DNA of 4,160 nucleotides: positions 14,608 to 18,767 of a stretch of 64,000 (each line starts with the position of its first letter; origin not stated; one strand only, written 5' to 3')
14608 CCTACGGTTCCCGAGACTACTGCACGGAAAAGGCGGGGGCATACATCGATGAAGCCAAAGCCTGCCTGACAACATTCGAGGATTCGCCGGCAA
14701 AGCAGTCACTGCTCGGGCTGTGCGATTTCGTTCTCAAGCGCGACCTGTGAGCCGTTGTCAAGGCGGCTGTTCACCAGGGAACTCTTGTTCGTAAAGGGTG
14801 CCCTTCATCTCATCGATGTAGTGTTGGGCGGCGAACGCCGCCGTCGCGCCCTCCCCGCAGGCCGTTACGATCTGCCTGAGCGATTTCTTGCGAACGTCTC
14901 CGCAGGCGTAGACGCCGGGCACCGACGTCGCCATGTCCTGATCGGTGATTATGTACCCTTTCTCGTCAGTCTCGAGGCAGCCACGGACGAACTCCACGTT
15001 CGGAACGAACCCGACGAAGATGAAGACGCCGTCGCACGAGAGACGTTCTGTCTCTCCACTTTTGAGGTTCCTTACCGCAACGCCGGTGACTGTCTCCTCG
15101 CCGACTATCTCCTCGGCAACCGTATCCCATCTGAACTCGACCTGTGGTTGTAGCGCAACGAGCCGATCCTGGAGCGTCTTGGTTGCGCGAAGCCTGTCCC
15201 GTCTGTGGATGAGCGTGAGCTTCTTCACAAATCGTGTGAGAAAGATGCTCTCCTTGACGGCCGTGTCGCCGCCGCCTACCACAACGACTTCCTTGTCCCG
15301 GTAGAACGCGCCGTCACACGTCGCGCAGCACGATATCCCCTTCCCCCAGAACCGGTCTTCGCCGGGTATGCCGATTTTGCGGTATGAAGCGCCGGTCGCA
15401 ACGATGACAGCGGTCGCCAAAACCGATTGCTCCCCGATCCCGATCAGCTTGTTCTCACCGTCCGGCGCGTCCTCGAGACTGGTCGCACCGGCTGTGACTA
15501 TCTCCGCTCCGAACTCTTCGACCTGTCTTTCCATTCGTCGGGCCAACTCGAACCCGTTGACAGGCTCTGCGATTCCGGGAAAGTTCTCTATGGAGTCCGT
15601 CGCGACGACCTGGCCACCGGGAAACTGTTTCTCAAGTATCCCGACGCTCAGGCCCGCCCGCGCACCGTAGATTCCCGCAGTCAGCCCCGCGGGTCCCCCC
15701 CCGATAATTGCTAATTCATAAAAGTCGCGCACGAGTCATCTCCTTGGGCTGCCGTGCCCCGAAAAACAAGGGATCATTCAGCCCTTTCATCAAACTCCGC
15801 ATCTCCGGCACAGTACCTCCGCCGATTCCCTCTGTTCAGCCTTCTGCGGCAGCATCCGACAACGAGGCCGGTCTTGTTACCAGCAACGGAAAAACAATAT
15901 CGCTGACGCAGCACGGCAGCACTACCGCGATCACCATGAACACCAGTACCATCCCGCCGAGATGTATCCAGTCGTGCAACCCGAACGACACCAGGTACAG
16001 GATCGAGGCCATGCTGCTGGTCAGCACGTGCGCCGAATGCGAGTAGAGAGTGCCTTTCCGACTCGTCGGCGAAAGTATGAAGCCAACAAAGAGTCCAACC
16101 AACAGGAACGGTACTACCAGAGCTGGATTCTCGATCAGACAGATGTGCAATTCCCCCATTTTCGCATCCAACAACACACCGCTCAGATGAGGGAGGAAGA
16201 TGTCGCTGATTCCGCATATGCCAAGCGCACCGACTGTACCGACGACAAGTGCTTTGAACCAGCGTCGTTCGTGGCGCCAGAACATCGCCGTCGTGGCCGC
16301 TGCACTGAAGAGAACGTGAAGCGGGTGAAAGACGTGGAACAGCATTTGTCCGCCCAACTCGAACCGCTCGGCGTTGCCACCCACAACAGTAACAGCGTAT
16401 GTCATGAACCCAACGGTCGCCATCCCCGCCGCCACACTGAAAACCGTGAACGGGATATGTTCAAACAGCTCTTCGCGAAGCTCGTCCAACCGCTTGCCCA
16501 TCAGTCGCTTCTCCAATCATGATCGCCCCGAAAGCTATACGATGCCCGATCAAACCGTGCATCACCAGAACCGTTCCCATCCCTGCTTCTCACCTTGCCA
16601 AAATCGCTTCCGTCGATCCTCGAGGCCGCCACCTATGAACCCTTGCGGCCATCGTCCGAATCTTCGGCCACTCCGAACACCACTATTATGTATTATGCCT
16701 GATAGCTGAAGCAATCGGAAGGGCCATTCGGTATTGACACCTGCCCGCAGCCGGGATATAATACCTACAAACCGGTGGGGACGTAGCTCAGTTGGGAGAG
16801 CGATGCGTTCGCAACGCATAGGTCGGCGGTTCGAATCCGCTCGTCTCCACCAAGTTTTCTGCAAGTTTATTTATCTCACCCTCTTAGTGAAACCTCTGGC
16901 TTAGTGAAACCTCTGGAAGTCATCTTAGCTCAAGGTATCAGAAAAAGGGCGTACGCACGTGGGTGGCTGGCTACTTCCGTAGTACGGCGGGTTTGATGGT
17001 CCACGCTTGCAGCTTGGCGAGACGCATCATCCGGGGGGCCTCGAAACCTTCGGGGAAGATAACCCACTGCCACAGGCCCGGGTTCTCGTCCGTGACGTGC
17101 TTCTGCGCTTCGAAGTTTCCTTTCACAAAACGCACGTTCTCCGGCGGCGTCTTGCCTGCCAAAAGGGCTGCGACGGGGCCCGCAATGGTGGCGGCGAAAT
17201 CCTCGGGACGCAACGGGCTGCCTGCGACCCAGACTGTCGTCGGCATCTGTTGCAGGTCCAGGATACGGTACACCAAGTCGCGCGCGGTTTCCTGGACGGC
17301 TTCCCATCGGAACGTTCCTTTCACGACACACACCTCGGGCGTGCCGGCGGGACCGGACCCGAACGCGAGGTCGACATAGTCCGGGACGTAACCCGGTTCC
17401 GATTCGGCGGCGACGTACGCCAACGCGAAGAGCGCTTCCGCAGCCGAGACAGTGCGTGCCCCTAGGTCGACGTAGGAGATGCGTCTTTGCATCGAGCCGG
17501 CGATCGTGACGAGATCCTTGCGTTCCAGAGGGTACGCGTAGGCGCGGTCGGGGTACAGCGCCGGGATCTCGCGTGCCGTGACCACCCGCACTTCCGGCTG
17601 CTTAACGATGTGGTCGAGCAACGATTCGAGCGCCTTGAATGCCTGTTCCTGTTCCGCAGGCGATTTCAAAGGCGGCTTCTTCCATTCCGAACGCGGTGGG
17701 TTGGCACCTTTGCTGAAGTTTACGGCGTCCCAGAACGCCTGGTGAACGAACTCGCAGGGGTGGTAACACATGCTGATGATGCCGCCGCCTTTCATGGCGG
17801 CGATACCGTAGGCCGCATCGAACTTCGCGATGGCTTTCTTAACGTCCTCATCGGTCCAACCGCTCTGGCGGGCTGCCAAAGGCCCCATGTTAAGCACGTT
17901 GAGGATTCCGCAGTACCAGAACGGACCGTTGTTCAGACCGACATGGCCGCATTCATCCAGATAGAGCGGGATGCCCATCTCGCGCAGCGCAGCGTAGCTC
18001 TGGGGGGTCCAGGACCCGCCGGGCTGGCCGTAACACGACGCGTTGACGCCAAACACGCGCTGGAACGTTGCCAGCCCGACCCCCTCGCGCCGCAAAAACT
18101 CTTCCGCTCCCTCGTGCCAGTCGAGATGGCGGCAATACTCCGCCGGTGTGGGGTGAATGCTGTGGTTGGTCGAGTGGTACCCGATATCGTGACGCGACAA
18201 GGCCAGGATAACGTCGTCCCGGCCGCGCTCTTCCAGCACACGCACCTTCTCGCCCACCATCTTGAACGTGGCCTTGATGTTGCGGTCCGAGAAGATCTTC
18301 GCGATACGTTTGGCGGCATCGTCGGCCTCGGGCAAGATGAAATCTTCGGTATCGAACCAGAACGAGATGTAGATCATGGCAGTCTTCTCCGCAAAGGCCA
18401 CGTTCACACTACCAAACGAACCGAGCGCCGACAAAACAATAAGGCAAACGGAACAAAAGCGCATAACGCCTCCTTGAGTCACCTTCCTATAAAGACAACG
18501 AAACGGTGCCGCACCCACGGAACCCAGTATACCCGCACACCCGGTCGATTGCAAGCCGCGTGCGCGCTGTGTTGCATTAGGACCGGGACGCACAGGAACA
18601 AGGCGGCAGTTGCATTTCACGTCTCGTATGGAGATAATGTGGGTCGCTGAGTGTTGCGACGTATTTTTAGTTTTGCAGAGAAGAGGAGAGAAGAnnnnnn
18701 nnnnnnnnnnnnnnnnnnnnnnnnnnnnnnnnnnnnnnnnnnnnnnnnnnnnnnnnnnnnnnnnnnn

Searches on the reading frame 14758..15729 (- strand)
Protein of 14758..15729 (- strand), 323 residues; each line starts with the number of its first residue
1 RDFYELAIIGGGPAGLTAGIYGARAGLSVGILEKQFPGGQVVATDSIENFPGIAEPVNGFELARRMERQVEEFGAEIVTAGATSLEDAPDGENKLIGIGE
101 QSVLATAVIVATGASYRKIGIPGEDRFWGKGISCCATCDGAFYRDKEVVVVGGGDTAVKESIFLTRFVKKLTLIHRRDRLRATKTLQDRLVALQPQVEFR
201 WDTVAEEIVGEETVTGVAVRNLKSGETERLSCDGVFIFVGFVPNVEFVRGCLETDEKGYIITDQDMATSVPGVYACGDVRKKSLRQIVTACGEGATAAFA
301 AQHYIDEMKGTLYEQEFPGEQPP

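Call 7: search_protein_families(library=pfam, proteins=[window:14758-15729:-], max_evalue=0.01)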
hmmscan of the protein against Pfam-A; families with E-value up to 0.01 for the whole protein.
window:14758-15729:- (323 aa): 11 families
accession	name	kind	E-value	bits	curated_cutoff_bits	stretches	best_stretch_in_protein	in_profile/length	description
PF07992.20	Pyr_redox_2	-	6.8e-52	177.1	26.1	1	5-294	2-291/291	Pyridine nucleotide-disulphide oxidoreductase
PF13738.12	Pyr_redox_3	-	8.8e-23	81.4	30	2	100-277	120-305/305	Pyridine nucleotide-disulphide oxidoreductase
PF00070.33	Pyr_redox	-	5e-14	53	22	1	148-220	2-80/82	Pyridine nucleotide-disulphide oxidoreductase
PF00890.30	FAD_binding_2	-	8.1e-09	35.6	20.4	1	6-43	2-40/414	FAD binding domain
PF03486.20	HI0933_like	-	8e-07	29.2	50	1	5-35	2-32/244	HI0933-like protein Rossmann domain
PF01266.30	DAO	-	2.9e-05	24.2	27.9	1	6-39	2-37/353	FAD dependent oxidoreductase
PF12831.13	FAD_oxidored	-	4.7e-05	23.3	27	1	6-43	2-40/416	FAD dependent oxidoreductase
PF05834.18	Lycopene_cycl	-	7.6e-05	22.4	23.4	0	60-117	87-144/380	Lycopene cyclase protein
PF13450.12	NAD_binding_8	-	0.00019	22.1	21.9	1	8-41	1-35/68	NAD(P)-binding Rossmann-like domain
PF01946.23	Thi4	-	0.0028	17.4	26.2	1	6-39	20-55/235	Thi4 family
PF01494.25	FAD_binding_3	-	0.0064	16.2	22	1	6-35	4-33/349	FAD binding domain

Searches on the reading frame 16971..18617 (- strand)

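Call 7: search_protein_families(library=pfam, proteins=[window:16971-18617:-], max_evalue=0.01)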
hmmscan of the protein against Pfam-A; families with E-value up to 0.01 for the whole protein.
window:16971-18617:- (548 aa): 1 family
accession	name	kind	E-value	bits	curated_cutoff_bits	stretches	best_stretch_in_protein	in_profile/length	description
PF01522.26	Polysacc_deac_1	-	2.1e-05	24.9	23.1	1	85-217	10-122/124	Polysaccharide deacetylase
